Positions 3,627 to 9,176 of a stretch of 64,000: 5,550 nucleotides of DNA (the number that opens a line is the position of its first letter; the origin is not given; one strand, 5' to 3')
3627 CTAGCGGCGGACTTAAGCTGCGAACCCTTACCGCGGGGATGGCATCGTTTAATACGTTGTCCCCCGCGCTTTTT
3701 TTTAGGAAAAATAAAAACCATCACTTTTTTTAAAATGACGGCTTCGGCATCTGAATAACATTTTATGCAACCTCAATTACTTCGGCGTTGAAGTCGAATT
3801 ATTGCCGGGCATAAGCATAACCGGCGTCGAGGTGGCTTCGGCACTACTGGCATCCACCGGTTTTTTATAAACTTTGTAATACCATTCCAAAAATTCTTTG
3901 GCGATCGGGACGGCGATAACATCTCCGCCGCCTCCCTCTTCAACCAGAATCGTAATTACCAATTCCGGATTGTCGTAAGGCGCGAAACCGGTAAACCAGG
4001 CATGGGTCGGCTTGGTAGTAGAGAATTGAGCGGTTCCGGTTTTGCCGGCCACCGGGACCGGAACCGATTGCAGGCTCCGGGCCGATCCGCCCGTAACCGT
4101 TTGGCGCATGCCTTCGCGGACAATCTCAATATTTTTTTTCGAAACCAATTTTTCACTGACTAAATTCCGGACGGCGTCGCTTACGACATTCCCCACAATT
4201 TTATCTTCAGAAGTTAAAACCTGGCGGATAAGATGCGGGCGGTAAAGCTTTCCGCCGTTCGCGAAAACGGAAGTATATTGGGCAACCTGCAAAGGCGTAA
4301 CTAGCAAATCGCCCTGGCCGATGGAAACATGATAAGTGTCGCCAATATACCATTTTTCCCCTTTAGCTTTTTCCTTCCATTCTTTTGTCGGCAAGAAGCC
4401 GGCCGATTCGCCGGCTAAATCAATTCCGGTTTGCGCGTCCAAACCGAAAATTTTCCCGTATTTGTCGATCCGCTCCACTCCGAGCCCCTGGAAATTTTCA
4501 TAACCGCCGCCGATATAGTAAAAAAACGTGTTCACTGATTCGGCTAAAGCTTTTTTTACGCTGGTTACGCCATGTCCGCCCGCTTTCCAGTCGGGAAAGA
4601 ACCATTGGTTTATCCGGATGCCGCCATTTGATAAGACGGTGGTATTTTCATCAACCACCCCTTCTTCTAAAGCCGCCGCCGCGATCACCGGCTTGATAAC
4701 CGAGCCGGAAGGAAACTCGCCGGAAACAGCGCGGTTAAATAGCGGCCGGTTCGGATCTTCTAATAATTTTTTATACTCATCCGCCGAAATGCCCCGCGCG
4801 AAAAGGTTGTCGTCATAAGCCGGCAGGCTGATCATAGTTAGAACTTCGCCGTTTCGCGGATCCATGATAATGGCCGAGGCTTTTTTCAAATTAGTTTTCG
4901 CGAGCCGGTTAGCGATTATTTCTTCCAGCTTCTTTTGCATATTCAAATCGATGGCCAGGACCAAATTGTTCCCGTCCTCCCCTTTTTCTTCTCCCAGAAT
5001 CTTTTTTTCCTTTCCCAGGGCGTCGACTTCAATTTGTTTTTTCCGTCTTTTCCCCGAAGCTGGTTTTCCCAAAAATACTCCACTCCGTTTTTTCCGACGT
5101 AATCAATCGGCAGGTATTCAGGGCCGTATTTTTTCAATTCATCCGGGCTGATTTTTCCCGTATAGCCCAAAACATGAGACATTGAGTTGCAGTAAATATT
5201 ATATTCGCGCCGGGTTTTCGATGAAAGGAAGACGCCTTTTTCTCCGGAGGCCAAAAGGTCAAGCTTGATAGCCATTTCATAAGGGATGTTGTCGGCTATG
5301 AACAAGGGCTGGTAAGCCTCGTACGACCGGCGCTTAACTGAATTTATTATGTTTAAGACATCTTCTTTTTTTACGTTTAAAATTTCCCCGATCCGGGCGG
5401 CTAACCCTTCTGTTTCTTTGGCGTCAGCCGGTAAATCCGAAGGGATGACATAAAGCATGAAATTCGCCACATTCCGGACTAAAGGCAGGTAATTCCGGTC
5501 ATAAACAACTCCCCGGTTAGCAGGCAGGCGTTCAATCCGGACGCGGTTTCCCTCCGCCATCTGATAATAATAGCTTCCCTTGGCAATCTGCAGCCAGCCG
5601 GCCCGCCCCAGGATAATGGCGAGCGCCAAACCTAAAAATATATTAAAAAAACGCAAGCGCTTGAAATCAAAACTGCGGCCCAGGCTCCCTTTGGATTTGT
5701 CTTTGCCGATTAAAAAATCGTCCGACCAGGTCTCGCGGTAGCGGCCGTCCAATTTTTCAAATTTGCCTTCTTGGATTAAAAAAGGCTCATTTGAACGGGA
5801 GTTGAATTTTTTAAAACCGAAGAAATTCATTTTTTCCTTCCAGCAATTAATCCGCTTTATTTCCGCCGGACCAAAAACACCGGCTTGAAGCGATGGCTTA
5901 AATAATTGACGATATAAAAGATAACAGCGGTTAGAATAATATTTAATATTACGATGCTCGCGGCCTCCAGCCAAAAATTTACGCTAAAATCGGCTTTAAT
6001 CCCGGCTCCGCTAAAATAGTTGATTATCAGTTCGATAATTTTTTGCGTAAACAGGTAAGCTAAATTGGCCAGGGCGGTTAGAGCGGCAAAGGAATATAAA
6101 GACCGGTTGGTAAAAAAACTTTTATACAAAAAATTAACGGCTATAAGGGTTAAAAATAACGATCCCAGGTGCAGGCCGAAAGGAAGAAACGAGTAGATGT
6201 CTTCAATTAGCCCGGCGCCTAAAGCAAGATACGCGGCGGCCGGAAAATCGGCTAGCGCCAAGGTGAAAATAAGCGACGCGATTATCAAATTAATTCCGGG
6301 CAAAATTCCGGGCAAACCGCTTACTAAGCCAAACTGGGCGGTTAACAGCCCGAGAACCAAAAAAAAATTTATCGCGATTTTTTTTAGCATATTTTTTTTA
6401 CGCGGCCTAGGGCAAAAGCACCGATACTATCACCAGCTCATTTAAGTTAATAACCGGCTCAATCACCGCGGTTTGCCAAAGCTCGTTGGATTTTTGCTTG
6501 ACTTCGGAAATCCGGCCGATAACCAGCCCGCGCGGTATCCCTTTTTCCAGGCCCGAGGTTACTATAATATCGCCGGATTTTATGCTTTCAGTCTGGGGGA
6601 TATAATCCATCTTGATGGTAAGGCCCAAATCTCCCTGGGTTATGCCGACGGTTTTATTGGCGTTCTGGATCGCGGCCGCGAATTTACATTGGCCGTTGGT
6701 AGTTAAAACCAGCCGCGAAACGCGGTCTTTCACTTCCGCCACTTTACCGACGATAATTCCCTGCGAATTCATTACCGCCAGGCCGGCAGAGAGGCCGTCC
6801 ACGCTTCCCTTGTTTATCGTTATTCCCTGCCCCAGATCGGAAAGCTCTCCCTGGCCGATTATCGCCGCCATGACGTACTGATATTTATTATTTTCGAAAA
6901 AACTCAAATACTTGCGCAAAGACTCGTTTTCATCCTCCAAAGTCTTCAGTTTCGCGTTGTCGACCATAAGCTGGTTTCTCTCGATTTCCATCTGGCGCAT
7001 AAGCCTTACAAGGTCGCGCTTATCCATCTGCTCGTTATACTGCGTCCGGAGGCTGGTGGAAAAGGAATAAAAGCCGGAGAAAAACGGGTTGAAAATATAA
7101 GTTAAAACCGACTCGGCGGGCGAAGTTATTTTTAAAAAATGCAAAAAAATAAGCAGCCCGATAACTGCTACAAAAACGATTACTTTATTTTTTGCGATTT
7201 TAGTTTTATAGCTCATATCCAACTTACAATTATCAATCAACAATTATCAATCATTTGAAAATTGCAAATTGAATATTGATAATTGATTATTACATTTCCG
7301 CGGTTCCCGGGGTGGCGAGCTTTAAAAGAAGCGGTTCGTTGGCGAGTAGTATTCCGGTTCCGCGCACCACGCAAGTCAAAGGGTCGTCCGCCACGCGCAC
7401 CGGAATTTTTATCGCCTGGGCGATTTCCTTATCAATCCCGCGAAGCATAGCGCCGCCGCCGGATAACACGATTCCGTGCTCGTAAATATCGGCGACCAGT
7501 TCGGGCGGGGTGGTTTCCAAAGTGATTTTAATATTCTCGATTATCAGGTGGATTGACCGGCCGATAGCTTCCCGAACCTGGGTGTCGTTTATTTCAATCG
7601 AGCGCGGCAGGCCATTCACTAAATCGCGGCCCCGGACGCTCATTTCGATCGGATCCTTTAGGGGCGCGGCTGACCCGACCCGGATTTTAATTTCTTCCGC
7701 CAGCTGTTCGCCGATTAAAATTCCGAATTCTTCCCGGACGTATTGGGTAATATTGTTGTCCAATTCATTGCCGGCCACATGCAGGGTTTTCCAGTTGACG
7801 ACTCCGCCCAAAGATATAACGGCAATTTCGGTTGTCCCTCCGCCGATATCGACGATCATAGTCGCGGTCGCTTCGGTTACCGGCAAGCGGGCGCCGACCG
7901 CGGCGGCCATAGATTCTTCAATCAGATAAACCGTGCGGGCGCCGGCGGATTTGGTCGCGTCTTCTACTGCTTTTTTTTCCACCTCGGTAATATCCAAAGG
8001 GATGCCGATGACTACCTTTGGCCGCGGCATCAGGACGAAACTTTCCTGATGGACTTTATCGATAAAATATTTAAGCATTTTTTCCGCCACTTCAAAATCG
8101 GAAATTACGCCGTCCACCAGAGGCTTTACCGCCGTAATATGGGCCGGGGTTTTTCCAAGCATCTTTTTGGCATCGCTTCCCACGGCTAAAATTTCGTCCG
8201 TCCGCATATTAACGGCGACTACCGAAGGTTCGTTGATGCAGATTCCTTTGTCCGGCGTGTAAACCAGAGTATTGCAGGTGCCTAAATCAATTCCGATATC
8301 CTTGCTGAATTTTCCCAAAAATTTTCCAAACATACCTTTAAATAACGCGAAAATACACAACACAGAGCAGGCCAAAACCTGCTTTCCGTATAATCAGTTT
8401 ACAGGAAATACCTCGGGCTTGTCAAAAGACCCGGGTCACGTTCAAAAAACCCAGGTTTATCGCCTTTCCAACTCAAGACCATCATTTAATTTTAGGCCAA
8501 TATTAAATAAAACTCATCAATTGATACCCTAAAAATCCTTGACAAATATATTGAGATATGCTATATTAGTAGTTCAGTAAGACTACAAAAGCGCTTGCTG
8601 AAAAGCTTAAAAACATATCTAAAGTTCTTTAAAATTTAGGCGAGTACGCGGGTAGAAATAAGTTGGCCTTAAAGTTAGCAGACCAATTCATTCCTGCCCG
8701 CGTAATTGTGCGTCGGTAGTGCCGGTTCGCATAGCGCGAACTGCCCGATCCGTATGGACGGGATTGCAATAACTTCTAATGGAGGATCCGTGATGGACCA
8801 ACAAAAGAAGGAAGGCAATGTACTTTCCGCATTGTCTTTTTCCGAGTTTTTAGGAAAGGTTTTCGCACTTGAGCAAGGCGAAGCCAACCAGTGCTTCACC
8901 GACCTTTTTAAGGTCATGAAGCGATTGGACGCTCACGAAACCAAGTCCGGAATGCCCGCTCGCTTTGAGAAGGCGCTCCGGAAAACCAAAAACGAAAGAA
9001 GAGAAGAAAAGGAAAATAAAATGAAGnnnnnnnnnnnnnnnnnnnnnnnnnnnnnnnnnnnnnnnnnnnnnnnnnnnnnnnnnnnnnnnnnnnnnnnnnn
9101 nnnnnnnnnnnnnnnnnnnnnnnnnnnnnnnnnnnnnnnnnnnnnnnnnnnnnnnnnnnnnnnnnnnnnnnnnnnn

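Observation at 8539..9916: Autonomous plus-strand cassette between the mre and sec operons: near-consensus promoter, ~219-nt folded leader, orphan 288-aa ORF, ~220-nt multi-hairpin 3' region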

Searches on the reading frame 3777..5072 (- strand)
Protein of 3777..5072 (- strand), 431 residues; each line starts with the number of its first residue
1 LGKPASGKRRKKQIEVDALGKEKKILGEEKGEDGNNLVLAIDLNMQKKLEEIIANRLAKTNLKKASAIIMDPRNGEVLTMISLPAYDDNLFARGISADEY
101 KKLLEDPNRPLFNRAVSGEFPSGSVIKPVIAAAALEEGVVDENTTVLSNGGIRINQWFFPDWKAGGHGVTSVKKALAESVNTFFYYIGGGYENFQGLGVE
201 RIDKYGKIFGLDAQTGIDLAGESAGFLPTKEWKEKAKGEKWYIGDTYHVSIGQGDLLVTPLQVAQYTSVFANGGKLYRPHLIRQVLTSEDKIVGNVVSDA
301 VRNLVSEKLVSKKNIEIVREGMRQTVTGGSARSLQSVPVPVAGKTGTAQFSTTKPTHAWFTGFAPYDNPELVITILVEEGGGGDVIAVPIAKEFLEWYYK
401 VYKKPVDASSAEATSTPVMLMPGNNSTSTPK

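Call 15: search_protein_families(library=pfam, proteins=[window:3777-5072:-], max_evalue=0.00001)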
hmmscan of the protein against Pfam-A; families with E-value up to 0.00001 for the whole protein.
window:3777-5072:- (431 aa): 1 family
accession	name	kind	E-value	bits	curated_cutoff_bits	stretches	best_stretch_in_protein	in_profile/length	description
PF00905.27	Transpeptidase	-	4.3e-64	217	22.1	1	66-396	2-299/299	Penicillin binding protein transpeptidase domain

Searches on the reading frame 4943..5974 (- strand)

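Call 15: search_protein_families(library=pfam, proteins=[window:4943-5974:-], max_evalue=0.00001)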
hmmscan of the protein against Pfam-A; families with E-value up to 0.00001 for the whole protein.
window:4943-5974:- (343 aa): 1 family
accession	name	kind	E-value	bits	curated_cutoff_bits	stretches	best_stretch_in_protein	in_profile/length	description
PF03717.20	PBP_dimer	-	3.3e-31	109.5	24.4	1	150-317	2-169/180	Penicillin-binding Protein dimerisation domain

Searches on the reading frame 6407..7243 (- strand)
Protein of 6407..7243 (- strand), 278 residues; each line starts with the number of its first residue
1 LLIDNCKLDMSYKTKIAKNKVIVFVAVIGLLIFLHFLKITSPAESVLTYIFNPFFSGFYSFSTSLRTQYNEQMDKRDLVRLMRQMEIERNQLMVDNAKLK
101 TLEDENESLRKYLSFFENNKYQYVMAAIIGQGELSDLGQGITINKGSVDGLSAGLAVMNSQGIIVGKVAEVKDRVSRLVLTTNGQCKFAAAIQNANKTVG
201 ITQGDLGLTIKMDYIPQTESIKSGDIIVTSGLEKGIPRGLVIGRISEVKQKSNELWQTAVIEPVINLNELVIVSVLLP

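Call 15: search_protein_families(library=pfam, proteins=[window:6407-7243:-], max_evalue=0.00001)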
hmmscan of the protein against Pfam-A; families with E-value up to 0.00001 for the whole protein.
window:6407-7243:- (278 aa): 1 family
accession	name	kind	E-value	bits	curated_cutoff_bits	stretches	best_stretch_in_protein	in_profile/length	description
PF04085.20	MreC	-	9.9e-32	110.2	28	1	136-276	8-146/147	Rod shape-determining protein MreC, barrel core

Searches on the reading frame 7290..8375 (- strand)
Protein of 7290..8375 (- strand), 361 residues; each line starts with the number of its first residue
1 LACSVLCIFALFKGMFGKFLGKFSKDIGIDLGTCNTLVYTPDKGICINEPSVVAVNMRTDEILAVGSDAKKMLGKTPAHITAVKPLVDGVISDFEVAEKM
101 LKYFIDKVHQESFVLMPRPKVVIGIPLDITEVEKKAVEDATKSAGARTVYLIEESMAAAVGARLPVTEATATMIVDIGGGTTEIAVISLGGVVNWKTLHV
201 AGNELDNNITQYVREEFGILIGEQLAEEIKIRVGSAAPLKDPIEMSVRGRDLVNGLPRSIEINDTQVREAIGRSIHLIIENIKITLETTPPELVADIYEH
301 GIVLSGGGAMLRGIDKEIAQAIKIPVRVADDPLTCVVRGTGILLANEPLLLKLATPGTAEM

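Call 15: search_protein_families(library=pfam, proteins=[window:7290-8375:-], max_evalue=0.00001)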
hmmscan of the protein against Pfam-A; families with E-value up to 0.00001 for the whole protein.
window:7290-8375:- (361 aa): 5 families
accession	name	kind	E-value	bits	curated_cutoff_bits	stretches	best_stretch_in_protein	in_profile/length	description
PF06723.19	MreB_Mbl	-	2.9e-137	457.3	27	1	24-346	1-321/327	MreB/Mbl protein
PF14450.12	FtsA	-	1.4e-11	45.2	31.8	1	174-330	2-111/127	Cell division protein FtsA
PF00012.26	HSP70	-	2.8e-11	42.8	20.6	1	111-225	126-246/599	Hsp70 protein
PF00022.25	Actin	-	2e-09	37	27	1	29-216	9-190/410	Actin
PF11104.14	PilM_2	-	2.1e-06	27.3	27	0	301-331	277-307/340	Type IV pilus assembly protein PilM;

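Call 39: find_related_loci(query=window:7290-8375:-, collection=genome_contigs, flank=10000)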
Query window:7290-8375:- (361 aa) in genome_contigs; peptide patterns used: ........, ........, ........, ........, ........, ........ (x = any residue, [..] = any of these).
600 stretches matched a pattern (row limit reached: there are more); 405 encode a relative of the query (tblastn E <= 1e-3); the best 80 are kept; 80 distinct loci.
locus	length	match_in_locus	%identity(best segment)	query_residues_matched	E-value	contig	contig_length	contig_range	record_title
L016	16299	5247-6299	87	11-361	0e+0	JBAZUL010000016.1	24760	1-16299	MAG: Patescibacteria group bacterium isolate SO_2017_GW1_227 NODE_8168_length_24760_cov_3.644379_OW334_2017, whole genom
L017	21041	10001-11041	87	15-361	0e+0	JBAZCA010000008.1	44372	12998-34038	MAG: Patescibacteria group bacterium isolate SO_2017_GW1_125 NODE_4066_length_44372_cov_8.596316_OW334_2017, whole genom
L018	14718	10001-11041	82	15-361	0e+0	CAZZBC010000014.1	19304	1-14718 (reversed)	MAG TPA_asm: uncultured Gammaproteobacteria bacterium isolate binchicken_co232_117 genome assembly, contig: NODE_5490_le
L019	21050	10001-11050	79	12-361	0e+0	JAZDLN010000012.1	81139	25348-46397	MAG: Candidatus Falkowbacteria bacterium isolate MEGAHIT-group-0.601 k141_101586, whole genome shotgun sequence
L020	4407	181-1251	78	6-361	0e+0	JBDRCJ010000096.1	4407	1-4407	MAG: Patescibacteria group bacterium isolate MEGAHIT-group-1.177 k141_10123225, whole genome shotgun sequence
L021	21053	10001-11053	79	11-361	0e+0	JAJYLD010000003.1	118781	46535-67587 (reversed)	MAG: bacterium isolate DBS2-1.bin63 NODE_249_length_118781_cov_4.384976, whole genome shotgun sequence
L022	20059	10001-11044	80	13-360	0e+0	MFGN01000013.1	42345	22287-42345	MAG: Candidatus Falkowbacteria bacterium RIFOXYD12_FULL_34_57 rifoxyd3_full_scaffold_229, whole genome shotgun sequence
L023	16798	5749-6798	78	12-361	0e+0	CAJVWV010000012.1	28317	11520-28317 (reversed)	TPA_asm: uncultured bacterium isolate DRR093004_bin.4_MetaBAT_v2.12.1_MAG genome assembly, contig: NODE_996_length_28317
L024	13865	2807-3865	77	9-361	0e+0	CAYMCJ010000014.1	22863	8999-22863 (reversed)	MAG TPA_asm: uncultured Gammaproteobacteria bacterium isolate SRP178699_co1_454 genome assembly, contig: NODE_2632_lengt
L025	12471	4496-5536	78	15-361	0e+0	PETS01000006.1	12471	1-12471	MAG: Candidatus Falkowbacteria bacterium CG02_land_8_20_14_3_00_36_14 CG02_land_8_20_14_3.00_150_scaffold_7397_c, whole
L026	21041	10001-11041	78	15-361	0e+0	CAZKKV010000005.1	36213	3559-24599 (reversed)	MAG TPA_asm: uncultured Gammaproteobacteria bacterium isolate SRP178699_co2_502 genome assembly, contig: NODE_482_length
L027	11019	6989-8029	80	15-361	0e+0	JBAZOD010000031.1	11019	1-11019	MAG: Patescibacteria group bacterium isolate SO_2017_LW4_86 scaffold_11416_c1_LW137-91_2017, whole genome shotgun sequen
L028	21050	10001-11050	78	12-361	0e+0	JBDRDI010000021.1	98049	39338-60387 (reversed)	MAG: bacterium isolate MEGAHIT-group-1.240 k141_12612297, whole genome shotgun sequence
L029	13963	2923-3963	78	15-361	0e+0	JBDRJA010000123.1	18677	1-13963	MAG: Patescibacteria group bacterium isolate MEGAHIT-group-1.615 k141_10477021, whole genome shotgun sequence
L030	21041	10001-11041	79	15-361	0e+0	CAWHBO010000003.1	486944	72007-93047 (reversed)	MAG: Candidatus Parcubacteria bacterium isolate MFD00905.bin.2.44 genome assembly, contig: contig_32216, whole genome sh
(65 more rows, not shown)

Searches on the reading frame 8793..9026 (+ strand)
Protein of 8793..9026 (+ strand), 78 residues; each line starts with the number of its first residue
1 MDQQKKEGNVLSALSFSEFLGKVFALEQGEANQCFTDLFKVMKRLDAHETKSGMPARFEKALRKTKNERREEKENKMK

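Call 34: find_homologous_proteins(query=A4, max_evalue=0.01)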
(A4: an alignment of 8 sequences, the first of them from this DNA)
Query A4 (8 sequences): 538 candidates shared short words with the query, none scored E <= 0.01.

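Call 37: find_related_loci(query=A5, collection=viral_contigs, flank=6000)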
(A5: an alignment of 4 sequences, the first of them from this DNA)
Query A5 (78 aa) in viral_contigs; peptide patterns used: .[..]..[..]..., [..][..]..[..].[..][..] (x = any residue, [..] = any of these).
136 stretches matched a pattern, but none encodes a relative of the query by tblastn (E <= 1e-3).

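Call 38: find_related_loci(query=A5, collection=metagenome_contigs, flank=8000)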
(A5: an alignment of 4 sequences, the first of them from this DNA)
Query A5 (78 aa) in metagenome_contigs; peptide patterns used: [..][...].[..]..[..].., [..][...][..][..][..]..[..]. (x = any residue, [..] = any of these).
583 stretches matched a pattern, but none encodes a relative of the query by tblastn (E <= 1e-3).
